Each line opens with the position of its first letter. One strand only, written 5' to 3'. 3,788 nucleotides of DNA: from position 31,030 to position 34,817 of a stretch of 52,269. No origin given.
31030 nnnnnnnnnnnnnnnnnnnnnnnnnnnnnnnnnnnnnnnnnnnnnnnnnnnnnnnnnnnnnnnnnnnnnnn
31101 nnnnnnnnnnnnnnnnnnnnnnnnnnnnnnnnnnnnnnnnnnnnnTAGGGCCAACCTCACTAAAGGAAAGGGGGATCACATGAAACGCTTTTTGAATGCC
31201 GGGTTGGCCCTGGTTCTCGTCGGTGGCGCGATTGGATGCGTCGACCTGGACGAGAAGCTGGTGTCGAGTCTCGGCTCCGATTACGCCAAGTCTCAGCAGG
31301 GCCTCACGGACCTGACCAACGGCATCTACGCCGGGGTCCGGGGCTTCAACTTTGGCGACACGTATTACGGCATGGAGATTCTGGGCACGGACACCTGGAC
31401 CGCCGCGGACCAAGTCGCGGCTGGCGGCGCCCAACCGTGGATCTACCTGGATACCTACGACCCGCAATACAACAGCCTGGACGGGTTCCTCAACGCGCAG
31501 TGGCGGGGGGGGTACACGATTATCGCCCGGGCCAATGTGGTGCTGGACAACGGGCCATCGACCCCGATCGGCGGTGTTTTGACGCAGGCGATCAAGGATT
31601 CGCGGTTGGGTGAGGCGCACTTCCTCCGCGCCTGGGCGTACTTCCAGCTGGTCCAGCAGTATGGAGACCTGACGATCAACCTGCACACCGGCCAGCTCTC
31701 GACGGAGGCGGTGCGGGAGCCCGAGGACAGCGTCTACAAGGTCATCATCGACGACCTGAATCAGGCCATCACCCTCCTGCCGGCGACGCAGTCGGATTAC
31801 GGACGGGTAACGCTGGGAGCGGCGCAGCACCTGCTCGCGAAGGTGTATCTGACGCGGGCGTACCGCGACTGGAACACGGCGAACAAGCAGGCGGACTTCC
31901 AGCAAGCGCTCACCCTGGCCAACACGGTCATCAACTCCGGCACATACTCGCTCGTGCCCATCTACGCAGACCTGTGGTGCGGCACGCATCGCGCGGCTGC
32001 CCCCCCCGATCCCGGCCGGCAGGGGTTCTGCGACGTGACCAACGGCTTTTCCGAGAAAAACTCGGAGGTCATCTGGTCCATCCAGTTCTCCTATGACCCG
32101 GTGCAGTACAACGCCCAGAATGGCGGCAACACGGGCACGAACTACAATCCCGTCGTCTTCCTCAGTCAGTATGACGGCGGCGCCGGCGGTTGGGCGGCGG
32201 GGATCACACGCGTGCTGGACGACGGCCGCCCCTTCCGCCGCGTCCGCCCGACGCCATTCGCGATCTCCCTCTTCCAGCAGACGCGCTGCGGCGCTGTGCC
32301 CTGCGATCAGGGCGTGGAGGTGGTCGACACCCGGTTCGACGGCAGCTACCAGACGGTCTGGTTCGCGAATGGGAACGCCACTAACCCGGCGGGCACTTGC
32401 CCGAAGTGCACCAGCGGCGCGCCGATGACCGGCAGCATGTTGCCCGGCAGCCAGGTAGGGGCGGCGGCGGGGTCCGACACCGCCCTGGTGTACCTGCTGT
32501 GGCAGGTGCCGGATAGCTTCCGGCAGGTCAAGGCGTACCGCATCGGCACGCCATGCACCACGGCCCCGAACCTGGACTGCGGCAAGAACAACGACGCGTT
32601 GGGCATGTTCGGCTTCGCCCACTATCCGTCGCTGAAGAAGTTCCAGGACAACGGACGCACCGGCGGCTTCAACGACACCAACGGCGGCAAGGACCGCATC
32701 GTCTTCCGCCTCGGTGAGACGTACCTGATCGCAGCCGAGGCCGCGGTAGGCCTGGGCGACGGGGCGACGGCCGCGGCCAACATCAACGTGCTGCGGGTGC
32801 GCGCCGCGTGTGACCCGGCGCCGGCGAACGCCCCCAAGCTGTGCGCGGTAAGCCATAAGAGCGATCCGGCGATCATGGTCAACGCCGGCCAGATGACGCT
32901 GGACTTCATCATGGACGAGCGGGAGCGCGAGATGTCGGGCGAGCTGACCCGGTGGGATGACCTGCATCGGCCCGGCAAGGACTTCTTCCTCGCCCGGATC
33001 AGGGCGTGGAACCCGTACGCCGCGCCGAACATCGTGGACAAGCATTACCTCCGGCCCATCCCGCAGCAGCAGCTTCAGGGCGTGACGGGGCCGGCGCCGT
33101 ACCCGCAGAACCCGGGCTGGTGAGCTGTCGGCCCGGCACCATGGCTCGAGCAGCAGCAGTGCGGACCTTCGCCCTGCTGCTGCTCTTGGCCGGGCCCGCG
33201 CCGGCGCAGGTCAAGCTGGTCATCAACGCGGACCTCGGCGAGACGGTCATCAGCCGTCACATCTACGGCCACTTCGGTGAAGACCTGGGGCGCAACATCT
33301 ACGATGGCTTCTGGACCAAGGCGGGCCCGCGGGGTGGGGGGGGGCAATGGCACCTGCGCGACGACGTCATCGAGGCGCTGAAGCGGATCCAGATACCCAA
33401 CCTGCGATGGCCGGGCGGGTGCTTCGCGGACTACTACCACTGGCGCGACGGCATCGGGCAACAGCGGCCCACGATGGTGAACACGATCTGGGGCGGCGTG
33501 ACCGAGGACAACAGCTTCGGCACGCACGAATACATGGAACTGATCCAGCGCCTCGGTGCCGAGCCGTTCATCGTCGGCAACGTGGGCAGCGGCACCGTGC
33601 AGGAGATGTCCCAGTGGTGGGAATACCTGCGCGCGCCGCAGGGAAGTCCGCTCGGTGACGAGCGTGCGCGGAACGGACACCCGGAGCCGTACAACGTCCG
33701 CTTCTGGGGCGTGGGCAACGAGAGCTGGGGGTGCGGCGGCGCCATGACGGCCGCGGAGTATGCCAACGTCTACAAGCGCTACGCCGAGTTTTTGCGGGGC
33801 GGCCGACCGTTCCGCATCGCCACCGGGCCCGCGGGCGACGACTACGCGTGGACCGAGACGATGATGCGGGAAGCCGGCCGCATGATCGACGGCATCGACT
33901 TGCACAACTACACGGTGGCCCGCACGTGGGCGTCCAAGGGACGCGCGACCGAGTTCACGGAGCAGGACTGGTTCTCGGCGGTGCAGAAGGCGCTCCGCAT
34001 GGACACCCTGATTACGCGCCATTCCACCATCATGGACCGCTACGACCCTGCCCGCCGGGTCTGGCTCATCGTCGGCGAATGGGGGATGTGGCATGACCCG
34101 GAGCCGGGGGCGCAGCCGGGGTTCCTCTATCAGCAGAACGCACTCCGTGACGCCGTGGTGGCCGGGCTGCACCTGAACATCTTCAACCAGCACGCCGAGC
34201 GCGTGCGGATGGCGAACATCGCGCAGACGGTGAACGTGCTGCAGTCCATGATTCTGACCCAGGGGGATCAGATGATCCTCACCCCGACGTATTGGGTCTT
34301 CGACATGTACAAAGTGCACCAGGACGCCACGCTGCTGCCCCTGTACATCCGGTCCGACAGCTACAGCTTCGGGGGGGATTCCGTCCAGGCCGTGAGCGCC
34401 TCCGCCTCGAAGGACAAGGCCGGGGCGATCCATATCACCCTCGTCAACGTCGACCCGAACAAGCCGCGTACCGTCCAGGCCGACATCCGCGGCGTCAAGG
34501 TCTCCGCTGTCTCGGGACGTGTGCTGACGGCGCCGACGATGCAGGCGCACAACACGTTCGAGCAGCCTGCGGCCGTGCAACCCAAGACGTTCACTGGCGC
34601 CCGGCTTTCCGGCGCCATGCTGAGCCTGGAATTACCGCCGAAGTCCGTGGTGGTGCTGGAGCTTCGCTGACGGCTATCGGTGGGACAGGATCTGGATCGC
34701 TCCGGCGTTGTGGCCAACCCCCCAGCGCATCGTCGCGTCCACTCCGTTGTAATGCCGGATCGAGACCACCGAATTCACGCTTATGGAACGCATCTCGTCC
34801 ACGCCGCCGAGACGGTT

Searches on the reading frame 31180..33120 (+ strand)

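Call 13: search_protein_families(library=pfam, proteins=[window:31180-33120:+], max_evalue=0.001)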
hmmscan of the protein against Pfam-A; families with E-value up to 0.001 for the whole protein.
window:31180-33120:+ (647 aa): 3 families
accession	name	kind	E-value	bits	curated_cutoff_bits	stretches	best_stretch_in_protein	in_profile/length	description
PF07980.17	SusD_RagB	-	6.9e-29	101.9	23.1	1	296-647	2-297/297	SusD family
PF14322.12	SusD-like_3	-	2e-21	77.5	27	1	23-224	3-191/191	Starch-binding associating with outer membrane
PF12771.13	SusD-like_2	-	0.00042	19.7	27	1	77-205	29-155/415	Starch-binding associating with outer membrane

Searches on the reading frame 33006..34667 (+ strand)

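Call 13: search_protein_families(library=pfam, proteins=[window:33006-34667:+], max_evalue=0.001)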
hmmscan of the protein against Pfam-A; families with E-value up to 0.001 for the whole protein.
window:33006-34667:+ (554 aa): 2 families
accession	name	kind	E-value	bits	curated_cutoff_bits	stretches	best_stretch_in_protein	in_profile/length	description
PF06964.18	Alpha-L-AF_C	-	1.1e-53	182.2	27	1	357-547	1-165/165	Alpha-L-arabinofuranosidase C-terminal domain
PF22848.2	ASD1_dom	-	7.8e-06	26.1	22.2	0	133-195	11-79/239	Alpha-L-arabinofuranosidase 1 domain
